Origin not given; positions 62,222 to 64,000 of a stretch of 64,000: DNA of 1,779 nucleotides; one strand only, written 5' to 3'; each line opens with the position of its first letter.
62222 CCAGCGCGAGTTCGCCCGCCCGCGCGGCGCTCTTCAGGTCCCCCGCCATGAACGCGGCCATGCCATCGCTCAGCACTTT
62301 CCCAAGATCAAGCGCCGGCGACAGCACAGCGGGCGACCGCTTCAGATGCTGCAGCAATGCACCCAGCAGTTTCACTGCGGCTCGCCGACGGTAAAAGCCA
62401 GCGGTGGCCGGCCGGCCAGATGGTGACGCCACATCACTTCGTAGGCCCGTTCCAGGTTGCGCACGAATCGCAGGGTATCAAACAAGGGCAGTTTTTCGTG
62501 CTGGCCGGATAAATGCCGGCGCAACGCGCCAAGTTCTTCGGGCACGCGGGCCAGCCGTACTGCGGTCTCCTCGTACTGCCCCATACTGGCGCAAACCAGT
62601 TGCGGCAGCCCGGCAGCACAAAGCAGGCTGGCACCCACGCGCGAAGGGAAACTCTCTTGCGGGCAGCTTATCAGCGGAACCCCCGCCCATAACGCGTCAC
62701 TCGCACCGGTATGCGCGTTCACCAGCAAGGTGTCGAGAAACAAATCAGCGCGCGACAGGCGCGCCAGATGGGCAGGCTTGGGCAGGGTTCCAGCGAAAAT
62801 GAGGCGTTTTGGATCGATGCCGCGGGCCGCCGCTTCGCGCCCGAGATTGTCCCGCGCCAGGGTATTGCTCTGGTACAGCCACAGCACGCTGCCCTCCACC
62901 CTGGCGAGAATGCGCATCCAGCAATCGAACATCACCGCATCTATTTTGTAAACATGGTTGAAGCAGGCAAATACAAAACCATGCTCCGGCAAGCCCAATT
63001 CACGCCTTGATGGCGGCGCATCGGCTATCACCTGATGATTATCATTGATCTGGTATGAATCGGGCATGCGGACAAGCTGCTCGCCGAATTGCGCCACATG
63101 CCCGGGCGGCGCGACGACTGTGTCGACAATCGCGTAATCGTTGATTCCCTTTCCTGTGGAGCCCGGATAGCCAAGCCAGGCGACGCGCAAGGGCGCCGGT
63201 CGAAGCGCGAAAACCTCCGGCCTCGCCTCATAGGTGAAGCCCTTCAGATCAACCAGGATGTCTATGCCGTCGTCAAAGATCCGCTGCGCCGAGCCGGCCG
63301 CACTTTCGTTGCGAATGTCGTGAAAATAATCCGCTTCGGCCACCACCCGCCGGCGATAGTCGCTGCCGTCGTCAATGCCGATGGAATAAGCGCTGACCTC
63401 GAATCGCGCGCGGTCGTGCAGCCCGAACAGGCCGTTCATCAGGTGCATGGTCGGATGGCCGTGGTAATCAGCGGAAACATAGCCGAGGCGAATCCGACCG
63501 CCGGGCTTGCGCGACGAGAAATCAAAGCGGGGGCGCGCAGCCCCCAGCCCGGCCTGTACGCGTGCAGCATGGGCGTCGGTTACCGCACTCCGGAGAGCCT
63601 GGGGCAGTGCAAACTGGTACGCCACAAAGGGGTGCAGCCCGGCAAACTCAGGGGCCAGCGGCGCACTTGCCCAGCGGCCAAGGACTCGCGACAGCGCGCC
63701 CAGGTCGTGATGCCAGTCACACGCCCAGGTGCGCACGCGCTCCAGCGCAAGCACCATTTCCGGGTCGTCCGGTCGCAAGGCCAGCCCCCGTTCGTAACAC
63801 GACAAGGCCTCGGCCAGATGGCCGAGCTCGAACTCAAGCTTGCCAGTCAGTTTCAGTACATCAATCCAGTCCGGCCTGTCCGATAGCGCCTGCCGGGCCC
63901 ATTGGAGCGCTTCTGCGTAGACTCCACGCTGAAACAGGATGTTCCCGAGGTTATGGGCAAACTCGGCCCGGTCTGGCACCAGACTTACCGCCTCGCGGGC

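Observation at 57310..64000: Tandem array of four TPR-glycosyltransferase genes: three translationally coupled OGT-family (GT41) paralogs plus a TPR-GT61/DUF563-like enzyme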

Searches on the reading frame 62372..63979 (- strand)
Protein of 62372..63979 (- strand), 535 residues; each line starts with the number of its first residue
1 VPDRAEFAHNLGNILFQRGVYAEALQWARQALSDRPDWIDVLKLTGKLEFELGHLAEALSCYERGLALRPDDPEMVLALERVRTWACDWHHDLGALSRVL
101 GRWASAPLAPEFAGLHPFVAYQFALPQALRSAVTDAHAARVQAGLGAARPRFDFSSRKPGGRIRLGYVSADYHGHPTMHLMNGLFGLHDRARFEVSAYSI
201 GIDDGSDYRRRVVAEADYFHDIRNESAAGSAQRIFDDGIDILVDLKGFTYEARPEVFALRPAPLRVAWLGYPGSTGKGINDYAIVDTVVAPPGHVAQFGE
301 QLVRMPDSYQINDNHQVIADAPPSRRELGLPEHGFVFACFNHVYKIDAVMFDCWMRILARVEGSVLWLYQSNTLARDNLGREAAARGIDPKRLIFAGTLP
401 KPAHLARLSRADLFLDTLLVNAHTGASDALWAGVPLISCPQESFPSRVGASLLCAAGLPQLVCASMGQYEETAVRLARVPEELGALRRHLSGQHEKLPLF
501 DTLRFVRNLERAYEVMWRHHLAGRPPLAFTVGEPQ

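Call 3: search_protein_families(library=pfam, proteins=[window:62372-63979:-], max_evalue=0.01)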
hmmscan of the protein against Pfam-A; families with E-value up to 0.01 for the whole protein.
window:62372-63979:- (535 aa): 13 families
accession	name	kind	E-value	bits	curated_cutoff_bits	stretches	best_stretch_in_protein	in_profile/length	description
PF13844.12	Glyco_transf_41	-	1.4e-94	317.7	25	2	114-318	29-237/543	Glycosyl transferase family 41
PF07719.23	TPR_2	-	9.9e-11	41.3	27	2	41-72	3-34/34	Tetratricopeptide repeat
PF13414.12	TPR_11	-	1.4e-09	37.9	26.8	1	46-74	1-29/42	TPR repeat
PF13428.12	TPR_14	-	1.9e-08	34.6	23.5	1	41-79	3-41/44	Tetratricopeptide repeat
PF00515.34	TPR_1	-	1.1e-07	31.8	27.8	1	46-72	8-34/34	Tetratricopeptide repeat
PF13374.12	TPR_10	-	2.6e-07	30.9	27.5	1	5-34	2-31/42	Tetratricopeptide repeat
PF13424.12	TPR_12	-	2.7e-07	31.1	30.1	1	4-70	2-76/77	Tetratricopeptide repeat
PF14559.12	TPR_19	-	5e-06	27.2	25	1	15-77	1-63/68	Tetratricopeptide repeat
PF13371.12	TPR_9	-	7.2e-05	23.2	35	1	11-82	1-72/73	Tetratricopeptide repeat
PF13181.12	TPR_8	-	0.00014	22.2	25.7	0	46-72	8-34/34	Tetratricopeptide repeat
PF13432.12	TPR_16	-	0.00044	21.1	32.7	0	2-36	28-62/65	Tetratricopeptide repeat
PF12895.13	ANAPC3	-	0.00061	20.5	27.2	1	2-64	20-81/82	Anaphase-promoting complex, cyclosome, subunit 3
PF13176.12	TPR_7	-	0.001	19.5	27.9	0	9-33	3-29/36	Tetratricopeptide repeat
